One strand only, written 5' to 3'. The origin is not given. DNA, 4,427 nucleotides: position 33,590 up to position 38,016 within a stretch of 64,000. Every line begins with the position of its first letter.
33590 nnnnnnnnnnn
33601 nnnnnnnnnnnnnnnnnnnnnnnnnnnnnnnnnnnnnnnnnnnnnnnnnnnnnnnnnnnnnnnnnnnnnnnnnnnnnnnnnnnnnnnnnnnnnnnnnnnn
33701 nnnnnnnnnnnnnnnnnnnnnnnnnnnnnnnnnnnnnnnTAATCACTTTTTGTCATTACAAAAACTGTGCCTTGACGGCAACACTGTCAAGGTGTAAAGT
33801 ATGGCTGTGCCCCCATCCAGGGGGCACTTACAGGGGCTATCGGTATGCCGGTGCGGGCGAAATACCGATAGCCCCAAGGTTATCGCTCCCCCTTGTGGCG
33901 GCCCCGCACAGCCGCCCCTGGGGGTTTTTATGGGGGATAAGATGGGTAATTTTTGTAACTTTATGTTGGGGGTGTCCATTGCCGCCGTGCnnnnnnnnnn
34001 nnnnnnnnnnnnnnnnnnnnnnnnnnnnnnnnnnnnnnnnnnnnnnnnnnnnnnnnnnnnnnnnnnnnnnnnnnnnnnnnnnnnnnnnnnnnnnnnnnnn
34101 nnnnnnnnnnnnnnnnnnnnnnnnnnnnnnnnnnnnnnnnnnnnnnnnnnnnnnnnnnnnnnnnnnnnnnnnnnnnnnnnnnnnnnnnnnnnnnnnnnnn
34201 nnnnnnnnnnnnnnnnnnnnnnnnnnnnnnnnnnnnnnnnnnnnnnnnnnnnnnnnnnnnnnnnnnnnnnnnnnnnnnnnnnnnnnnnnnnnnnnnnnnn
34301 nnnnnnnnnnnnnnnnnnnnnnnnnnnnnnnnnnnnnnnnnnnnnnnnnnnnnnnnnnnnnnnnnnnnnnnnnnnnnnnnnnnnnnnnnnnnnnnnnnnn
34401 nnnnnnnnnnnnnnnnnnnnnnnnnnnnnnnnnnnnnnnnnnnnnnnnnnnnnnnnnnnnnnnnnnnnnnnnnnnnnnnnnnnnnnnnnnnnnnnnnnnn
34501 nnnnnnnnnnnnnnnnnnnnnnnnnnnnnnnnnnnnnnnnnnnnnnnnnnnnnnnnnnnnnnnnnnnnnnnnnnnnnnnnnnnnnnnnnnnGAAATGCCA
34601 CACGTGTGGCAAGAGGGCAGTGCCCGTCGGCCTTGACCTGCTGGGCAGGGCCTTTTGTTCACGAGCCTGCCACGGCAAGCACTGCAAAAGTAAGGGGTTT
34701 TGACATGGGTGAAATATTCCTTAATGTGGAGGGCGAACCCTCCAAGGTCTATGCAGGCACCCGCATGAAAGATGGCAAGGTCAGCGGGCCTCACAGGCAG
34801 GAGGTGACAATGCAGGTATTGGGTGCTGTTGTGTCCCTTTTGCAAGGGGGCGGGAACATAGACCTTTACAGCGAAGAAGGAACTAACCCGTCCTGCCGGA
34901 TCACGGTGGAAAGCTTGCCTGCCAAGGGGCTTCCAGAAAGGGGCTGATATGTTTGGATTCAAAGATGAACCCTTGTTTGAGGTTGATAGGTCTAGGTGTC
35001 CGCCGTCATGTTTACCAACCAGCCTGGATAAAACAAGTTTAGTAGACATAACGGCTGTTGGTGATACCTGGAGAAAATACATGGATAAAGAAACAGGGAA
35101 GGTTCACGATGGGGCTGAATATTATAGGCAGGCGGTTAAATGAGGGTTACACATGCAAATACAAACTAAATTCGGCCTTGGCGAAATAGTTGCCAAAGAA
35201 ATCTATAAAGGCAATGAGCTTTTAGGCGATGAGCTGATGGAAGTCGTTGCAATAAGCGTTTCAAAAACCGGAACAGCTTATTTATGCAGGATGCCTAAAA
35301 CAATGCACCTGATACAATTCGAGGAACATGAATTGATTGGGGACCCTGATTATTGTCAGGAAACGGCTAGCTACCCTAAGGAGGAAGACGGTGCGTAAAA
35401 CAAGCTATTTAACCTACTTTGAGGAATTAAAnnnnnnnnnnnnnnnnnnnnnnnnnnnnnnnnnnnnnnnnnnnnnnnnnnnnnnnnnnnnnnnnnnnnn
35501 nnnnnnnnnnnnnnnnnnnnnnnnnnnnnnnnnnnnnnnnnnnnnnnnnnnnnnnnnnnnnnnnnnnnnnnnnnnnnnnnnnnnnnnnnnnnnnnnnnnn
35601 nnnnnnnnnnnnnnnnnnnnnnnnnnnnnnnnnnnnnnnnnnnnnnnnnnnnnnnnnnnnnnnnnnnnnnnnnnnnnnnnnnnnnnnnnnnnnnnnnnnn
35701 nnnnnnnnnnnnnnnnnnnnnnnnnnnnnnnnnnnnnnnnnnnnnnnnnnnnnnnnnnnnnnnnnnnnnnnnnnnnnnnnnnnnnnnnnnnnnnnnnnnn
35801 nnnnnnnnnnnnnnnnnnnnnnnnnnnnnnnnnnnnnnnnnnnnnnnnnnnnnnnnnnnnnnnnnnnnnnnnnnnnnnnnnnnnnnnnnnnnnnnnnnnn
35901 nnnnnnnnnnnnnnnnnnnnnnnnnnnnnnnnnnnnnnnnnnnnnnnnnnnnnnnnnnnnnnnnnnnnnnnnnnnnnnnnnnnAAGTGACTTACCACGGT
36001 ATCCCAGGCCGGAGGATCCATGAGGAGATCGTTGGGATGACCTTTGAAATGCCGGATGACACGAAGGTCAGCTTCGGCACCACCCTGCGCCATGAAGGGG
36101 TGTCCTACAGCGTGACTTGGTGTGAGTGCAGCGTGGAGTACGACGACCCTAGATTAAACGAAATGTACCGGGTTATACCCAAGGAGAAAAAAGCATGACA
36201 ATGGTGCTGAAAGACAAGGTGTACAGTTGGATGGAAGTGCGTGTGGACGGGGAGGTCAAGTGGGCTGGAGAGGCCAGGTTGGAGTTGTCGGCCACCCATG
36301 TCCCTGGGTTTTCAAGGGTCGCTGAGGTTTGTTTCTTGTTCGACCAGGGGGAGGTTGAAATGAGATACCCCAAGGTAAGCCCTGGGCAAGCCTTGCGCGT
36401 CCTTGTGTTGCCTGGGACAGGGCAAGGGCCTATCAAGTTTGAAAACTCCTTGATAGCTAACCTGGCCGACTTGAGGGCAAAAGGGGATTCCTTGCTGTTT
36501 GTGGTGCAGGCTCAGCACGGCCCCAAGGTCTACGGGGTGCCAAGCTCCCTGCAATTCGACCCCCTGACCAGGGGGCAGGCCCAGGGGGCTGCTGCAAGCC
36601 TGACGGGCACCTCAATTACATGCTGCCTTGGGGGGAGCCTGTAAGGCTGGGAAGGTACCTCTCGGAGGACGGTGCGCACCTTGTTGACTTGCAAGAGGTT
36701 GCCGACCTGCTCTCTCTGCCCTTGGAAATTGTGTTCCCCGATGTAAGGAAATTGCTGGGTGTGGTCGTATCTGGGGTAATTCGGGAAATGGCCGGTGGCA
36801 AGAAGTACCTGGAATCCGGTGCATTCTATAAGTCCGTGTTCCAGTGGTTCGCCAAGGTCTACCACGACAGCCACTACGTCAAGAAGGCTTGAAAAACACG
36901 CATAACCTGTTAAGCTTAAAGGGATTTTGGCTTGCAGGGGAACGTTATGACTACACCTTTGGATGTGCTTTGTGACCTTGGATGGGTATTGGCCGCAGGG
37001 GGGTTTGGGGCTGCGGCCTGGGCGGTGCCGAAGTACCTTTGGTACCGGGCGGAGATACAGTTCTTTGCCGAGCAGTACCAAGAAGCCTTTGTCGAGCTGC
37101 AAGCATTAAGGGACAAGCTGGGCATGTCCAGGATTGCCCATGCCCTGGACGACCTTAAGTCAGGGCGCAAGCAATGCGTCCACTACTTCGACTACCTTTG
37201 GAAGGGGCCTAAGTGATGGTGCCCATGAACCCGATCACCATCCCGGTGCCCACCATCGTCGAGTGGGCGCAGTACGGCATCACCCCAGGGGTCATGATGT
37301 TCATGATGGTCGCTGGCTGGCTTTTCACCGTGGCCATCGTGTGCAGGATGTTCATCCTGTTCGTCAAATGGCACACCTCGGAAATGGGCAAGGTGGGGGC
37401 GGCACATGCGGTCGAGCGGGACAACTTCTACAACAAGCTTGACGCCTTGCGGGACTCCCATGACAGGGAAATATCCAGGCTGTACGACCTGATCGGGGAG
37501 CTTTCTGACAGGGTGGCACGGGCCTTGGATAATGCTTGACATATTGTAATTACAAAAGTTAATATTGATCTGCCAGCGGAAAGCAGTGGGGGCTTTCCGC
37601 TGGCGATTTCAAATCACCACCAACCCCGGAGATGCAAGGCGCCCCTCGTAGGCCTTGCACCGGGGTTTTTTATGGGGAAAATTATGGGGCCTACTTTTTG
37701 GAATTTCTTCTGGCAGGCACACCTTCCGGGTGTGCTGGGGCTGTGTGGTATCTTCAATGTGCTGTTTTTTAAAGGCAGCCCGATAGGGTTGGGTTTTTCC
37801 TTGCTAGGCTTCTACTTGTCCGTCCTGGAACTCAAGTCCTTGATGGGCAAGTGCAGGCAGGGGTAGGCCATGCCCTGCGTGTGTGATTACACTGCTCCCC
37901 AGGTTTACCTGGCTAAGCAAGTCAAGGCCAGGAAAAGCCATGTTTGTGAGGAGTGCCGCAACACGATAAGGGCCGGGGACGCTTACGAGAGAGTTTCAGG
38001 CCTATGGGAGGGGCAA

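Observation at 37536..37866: Second promoter/structured-leader/terminator/membrane-peptide module, with the dyad inside the promoter spacer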

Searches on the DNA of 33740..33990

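Call 41: search_rna_families(source=window, start=33740, end=33990, threshold=evalue, max_evalue=10)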
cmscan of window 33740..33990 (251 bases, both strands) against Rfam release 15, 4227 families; matches with E-value up to 10: 4.
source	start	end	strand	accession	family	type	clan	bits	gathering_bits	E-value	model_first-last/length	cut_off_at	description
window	33796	33908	+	RF02232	sX13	Gene; sRNA;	-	13.7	50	2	1-115/115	no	Xanthomonadaceae sRNA sX13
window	33806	33960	+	RF00618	U4atac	Gene; snRNA; splicing;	CL00007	11.9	53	9.1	1-132/132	no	U4atac minor spliceosomal RNA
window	33748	33765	+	RF02108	DLEU2_4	Gene; lncRNA;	-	11.6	40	6.7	41-58/58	no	Deleted in lymphocytic leukemia 2 conserved region 4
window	33819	33990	+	RF02041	HOTTIP_2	Gene; lncRNA;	-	3.2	80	9.9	1-158/374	3'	HOXA transcript at the distal tip, conserved region 2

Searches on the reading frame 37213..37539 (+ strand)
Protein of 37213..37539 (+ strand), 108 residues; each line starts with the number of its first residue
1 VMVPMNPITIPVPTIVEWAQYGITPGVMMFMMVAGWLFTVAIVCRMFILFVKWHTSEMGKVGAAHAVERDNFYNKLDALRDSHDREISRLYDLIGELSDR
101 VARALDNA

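Call 15: search_protein_families(library=pfam, proteins=[window:37213-37539:+], max_evalue=0.01)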
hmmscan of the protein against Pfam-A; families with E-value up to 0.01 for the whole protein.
window:37213-37539:+ (108 aa): 0 families

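Call 46: search_protein_families(library=phrogs, proteins=[window:37213-37539:+], max_evalue=0.01)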
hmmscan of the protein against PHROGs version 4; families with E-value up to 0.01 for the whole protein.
window:37213-37539:+ (108 aa): 0 families

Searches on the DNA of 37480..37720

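Call 40: search_rna_families(source=window, start=37480, end=37720, threshold=evalue, max_evalue=10)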
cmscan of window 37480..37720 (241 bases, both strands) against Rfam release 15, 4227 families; matches with E-value up to 10: 7.
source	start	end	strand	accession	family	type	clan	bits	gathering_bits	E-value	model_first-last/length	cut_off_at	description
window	37530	37610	+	RF02845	Ref1C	Gene; sRNA;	-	23.1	90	0.22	1-131/131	no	Enterococcus sRNA 1C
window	37668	37710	+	RF00480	HIV_FE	Cis-reg; frameshift_element;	-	17.5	45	3.9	1-52/52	no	HIV Ribosomal frameshift signal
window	37571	37608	+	RF01798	g2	Gene;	-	13.8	70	8.2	1-67/67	no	G2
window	37573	37603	+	RF03711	mir-784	Gene; miRNA;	-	13.2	94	7.2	1-77/77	no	mir-784 microRNA precursor family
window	37596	37628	-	RF01307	sR55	Gene; snRNA; snoRNA; CD-box;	-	11.1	35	5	31-63/65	no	Small nucleolar RNA sR55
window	37531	37617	+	RF02956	DUF2693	Gene; sRNA;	-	11.1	81.3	6.3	1-165/165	no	DUF2693 RNA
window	37545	37581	+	RF02166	PVT1_3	Gene; lncRNA;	-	9.7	45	2.3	63-95/95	no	Pvt1 oncogene conserved region 3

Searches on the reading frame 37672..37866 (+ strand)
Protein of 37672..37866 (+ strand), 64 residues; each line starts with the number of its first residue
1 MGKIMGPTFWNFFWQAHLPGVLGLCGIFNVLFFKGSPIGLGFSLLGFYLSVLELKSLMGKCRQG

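Call 15: search_protein_families(library=pfam, proteins=[window:37672-37866:+], max_evalue=0.01)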
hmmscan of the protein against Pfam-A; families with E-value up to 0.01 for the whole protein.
window:37672-37866:+ (64 aa): 0 families

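Call 46: search_protein_families(library=phrogs, proteins=[window:37672-37866:+], max_evalue=0.01)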
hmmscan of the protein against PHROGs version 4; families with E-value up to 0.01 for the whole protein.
window:37672-37866:+ (64 aa): 0 families

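Call 77: search_protein_representatives(protein=window:37672-37863:+)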
Query: 64 residues. Proteins with E-value up to 0.001 (for the whole library): 3; up to 1e-10: 1; up to 1e-30: 1. The best 3 are listed.
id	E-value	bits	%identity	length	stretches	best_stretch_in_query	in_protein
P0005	2.2e-36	139.0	100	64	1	1-64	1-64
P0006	2.4e-04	37.6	37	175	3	2-36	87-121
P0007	3.7e-04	37.0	37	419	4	7-43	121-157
